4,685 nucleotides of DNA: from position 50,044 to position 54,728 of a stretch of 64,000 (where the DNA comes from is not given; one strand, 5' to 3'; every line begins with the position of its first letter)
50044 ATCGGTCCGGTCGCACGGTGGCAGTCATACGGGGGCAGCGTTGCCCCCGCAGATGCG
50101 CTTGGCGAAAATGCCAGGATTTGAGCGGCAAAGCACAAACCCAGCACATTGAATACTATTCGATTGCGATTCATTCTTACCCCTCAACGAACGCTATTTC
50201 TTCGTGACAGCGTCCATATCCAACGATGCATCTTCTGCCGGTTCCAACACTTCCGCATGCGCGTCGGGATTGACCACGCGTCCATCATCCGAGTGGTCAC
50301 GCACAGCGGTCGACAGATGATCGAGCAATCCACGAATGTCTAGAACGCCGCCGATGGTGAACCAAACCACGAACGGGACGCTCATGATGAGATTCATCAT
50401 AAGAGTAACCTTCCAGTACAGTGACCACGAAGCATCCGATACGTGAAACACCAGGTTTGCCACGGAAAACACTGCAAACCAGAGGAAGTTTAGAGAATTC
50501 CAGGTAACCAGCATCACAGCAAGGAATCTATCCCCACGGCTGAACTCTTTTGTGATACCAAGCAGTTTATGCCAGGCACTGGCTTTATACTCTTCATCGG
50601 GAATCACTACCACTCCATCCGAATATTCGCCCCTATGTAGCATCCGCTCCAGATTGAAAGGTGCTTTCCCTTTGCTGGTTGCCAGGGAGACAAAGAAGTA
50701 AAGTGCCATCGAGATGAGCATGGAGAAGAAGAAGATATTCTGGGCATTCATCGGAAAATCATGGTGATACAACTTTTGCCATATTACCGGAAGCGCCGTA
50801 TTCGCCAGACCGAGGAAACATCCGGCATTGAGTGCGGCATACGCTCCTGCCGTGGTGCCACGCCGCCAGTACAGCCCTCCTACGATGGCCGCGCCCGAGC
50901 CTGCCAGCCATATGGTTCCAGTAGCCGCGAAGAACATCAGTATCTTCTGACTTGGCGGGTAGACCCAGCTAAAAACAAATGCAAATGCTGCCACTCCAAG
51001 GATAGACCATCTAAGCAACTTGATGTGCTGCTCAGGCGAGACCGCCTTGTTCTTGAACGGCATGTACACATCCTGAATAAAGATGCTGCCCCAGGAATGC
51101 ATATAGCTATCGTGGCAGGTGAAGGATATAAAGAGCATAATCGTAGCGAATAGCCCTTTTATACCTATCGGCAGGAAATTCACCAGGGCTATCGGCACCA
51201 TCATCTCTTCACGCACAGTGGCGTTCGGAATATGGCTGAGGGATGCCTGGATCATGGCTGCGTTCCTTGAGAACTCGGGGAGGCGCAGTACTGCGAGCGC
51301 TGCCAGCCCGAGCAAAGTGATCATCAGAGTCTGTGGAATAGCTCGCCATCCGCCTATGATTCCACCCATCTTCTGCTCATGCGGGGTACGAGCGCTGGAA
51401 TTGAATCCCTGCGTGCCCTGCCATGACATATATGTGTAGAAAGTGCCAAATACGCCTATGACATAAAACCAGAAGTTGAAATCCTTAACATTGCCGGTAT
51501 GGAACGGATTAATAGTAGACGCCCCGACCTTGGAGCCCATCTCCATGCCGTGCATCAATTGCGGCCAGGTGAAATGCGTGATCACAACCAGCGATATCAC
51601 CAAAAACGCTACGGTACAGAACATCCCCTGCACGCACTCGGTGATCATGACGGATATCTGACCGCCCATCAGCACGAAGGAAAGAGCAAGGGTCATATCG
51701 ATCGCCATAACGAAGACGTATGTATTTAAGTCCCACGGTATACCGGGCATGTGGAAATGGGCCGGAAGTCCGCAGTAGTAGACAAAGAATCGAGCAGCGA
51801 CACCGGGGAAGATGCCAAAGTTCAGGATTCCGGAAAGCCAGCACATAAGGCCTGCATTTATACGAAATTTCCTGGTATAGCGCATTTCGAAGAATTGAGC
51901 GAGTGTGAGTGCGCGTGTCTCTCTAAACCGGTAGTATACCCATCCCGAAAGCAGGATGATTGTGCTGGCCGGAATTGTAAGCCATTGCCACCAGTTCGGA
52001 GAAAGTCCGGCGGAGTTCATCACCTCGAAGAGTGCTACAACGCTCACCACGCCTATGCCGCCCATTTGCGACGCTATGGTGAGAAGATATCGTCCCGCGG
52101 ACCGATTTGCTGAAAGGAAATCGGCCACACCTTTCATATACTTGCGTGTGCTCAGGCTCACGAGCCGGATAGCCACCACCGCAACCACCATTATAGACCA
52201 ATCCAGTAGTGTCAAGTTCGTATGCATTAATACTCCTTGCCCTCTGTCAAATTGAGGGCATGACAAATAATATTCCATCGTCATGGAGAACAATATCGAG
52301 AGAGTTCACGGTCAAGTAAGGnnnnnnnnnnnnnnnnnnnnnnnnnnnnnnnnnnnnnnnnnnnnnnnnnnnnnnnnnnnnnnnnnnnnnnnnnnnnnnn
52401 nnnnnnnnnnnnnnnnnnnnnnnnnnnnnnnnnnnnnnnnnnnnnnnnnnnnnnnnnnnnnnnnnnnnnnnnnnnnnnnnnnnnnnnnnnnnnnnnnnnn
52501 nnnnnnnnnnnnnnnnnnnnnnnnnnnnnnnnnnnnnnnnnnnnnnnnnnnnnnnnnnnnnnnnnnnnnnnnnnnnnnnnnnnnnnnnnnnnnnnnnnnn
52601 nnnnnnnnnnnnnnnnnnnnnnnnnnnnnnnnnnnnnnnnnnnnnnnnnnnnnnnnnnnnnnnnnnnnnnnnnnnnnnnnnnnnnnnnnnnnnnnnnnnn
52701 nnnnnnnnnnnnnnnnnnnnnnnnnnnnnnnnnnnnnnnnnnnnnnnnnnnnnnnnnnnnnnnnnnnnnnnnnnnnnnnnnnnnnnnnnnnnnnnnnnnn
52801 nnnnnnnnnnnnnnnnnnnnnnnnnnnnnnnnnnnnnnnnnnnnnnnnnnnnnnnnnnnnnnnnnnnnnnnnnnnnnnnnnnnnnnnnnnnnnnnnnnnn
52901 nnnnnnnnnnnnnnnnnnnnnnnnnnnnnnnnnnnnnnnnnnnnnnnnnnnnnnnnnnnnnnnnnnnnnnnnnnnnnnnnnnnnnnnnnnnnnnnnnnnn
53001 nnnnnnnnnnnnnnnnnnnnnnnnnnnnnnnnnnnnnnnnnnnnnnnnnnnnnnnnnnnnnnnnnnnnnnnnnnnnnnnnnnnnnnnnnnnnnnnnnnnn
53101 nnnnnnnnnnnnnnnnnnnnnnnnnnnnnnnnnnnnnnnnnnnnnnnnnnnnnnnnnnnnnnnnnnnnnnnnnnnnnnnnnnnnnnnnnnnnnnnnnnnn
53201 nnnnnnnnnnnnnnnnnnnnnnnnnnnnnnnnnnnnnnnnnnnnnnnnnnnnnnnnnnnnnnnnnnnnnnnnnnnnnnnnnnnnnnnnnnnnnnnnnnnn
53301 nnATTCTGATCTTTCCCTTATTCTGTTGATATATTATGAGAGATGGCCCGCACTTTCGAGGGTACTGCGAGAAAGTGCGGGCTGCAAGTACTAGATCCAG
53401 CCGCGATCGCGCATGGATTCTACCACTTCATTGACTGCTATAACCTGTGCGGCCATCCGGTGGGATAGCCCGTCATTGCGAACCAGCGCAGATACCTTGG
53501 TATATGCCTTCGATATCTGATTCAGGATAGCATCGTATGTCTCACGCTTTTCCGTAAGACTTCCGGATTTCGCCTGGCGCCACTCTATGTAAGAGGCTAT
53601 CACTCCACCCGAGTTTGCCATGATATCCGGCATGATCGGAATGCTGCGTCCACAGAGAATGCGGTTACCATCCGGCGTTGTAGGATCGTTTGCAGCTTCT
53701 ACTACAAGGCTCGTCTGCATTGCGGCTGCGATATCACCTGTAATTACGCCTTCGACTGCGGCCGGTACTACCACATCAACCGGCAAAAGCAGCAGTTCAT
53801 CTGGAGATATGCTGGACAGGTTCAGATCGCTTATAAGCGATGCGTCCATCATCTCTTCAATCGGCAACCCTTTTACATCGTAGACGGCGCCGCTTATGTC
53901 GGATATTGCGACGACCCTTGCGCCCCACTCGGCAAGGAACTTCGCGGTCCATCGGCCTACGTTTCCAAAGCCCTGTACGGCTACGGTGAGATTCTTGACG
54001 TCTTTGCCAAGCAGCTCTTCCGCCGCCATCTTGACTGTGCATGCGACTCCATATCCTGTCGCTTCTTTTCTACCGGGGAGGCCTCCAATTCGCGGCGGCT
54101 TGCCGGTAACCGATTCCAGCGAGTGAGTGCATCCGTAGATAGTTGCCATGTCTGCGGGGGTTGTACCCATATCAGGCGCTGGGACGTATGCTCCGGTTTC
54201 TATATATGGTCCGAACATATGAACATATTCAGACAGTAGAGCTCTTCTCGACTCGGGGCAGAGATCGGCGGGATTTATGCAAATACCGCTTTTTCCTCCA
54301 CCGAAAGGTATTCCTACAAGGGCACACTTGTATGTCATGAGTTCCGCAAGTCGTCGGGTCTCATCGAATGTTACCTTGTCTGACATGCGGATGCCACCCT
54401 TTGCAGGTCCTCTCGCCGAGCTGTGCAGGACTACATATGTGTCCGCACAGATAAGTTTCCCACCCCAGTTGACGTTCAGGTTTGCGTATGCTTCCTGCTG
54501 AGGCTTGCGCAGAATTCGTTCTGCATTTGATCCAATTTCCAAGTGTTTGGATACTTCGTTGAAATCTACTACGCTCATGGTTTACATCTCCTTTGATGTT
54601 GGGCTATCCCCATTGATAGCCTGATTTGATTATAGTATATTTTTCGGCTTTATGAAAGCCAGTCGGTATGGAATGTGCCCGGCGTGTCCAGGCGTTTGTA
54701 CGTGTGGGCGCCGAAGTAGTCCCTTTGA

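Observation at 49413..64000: Candidate undescribed amino-uronate catabolic pathway feeding the pentose phosphate pathway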

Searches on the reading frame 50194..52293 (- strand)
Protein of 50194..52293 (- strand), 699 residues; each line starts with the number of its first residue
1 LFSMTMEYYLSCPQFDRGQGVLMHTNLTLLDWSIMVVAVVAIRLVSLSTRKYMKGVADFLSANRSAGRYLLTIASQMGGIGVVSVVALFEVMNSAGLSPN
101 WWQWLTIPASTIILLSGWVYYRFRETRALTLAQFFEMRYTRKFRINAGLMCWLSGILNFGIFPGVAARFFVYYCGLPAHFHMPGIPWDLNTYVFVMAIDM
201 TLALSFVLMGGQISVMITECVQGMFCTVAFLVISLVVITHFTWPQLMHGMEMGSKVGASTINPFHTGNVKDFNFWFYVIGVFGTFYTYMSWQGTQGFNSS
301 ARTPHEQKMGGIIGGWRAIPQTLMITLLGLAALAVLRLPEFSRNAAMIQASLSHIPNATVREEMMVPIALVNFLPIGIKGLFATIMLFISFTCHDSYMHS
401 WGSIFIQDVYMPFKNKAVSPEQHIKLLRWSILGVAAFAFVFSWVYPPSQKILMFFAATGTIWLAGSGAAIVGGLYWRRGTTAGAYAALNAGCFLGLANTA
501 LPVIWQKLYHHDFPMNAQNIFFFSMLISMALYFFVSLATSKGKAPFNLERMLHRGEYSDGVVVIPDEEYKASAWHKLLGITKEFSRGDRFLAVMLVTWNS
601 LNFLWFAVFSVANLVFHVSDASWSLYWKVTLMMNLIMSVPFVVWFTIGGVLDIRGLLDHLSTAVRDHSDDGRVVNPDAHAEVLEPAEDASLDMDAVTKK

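Call 5: search_protein_families(library=pfam, proteins=[window:50194-52293:-], max_evalue=0.01)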
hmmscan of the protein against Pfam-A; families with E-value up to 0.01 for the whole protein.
window:50194-52293:- (699 aa): 1 family
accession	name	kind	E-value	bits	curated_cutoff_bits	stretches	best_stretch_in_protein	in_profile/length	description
PF00474.23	SSF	-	4.9e-12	45.9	22.8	1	61-490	3-405/406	Sodium:solute symporter family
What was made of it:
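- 50194..52293 (-): Sodium:solute symporter family transporter, the proposed importer. PF00474 (call 5).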

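Call 61: search_protein_families(library=ncbifam, proteins=[window:50194-52293:-], max_evalue=0.001)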
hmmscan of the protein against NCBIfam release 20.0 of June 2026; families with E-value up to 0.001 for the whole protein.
window:50194-52293:- (699 aa): 3 families
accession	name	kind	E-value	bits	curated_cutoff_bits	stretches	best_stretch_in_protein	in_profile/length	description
TIGR00813.1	sss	superfamily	1e-16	61.1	184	1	64-491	6-411/411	sodium/solute symporter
NF007790.0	PRK10484.1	equivalog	5.2e-06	25.6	401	1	36-513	12-457/527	solute:sodium symporter family transporter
TIGR02121.1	Na_Pro_sym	equivalog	0.00027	19.8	515.5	1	40-498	12-437/488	sodium/proline symporter PutP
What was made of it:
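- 50194..52293 (-): TIGR00813 superfamily hit only (call 61).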

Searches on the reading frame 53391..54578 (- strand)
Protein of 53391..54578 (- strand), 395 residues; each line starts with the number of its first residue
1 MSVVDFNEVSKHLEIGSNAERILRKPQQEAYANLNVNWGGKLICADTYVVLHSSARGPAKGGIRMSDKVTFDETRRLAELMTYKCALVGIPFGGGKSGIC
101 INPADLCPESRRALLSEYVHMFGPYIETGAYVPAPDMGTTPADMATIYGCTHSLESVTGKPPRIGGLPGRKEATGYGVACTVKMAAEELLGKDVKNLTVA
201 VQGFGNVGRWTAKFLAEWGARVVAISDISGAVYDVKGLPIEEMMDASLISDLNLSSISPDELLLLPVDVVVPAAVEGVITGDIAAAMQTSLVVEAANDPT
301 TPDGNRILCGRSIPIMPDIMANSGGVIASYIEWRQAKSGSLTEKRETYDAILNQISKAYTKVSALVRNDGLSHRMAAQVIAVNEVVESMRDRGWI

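Call 3: search_protein_families(library=pfam, proteins=[window:53391-54578:-])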
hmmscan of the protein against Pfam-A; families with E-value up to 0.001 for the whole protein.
window:53391-54578:- (395 aa): 3 families
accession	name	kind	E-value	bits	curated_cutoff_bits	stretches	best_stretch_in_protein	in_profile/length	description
PF00208.27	ELFV_dehydrog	-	8.2e-56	189.8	23.4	1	165-393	1-241/241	Glutamate/Leucine/Phenylalanine/Valine dehydrogenase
PF02812.23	ELFV_dehydrog_N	-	1.3e-32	112.7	25.3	1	40-149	16-125/129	Glu/Leu/Phe/Val dehydrogenase, dimerisation domain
PF02826.25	2-Hacid_dh_C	-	0.00011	22.1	25.1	1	186-228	26-68/178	D-isomer specific 2-hydroxyacid dehydrogenase, NAD binding domain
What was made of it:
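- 53391..54578 (-): Short (395 aa) glutamate dehydrogenase, proposed to regenerate 2-oxoglutarate for the transaminase and release ammonia. ELFV Pfam domains (call 3).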

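Call 4: search_protein_families(library=ncbifam, proteins=[window:53391-54578:-])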
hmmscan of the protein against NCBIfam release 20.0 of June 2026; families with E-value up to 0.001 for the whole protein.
window:53391-54578:- (395 aa): 9 families
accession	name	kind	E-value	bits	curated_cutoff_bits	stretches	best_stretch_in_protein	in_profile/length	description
NF041398.1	GluDhGdhB_Halo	equivalog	7.1e-89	298.5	620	1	6-393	11-407/410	glutamate dehydrogenase GdhB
NF040817.1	GdhA_Arch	equivalog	1.3e-84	284.9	750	1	1-395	9-417/419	glutamate dehydrogenase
NF006929.0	PRK09414.1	equivalog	1e-41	143.4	536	1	39-394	71-444/445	NADP-specific glutamate dehydrogenase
NF010633.0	PRK14030.1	subfamily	4.2e-30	105.2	743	1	30-392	58-442/445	glutamate dehydrogenase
NF010634.0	PRK14031.1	equivalog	6.8e-30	103.9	822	2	35-242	60-274/444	NADP-specific glutamate dehydrogenase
NF035922.1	Trp_DH_ScyB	equivalog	3.1e-28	98.8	600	1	49-380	28-339/346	tryptophan dehydrogenase ScyB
NF009127.0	PRK12480.1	equivalog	2.7e-05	23.3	579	1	187-226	137-176/330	D-lactate dehydrogenase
TIGR03632.1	uS11_bact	equivalog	0.00037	20.9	154.5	1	166-230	42-106/117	30S ribosomal protein S11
NF003698.1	PRK05309.1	equivalog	0.00059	20.2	111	0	166-230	43-107/120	30S ribosomal protein S11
